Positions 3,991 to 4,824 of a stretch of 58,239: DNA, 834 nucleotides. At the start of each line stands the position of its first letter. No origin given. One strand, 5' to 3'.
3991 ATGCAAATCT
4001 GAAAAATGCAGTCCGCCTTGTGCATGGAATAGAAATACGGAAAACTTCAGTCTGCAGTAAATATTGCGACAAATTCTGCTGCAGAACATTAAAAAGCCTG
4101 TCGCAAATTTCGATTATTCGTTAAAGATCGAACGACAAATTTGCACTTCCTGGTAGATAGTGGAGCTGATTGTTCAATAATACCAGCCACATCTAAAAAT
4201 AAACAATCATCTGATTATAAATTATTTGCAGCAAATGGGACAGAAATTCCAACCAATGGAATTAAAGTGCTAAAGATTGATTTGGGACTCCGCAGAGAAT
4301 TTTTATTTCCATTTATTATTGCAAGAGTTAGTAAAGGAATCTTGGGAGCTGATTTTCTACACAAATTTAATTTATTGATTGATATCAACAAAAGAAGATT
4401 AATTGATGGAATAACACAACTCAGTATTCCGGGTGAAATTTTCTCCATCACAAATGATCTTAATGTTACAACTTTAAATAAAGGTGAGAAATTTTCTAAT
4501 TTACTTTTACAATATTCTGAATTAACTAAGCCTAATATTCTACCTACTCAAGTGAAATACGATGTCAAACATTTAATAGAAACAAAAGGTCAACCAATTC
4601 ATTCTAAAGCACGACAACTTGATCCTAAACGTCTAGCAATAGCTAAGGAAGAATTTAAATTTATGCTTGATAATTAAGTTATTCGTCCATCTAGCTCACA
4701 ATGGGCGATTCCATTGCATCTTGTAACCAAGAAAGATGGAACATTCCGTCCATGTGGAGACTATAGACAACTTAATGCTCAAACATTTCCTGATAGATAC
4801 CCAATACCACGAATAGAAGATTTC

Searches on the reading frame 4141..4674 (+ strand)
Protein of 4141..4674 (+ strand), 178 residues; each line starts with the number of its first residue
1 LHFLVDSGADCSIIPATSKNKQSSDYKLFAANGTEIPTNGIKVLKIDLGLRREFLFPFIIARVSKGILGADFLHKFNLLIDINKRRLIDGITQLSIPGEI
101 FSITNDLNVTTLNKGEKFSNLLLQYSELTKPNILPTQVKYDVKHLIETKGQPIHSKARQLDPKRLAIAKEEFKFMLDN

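Call 51: search_protein_families(library=pfam, proteins=[window:4141-4674:+], max_evalue=0.01)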
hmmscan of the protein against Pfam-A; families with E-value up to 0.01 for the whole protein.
window:4141-4674:+ (178 aa): 1 family
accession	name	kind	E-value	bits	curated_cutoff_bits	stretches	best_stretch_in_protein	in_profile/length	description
PF00077.25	RVP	-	0.0057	17.4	20.7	0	2-79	17-99/101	Retroviral aspartyl protease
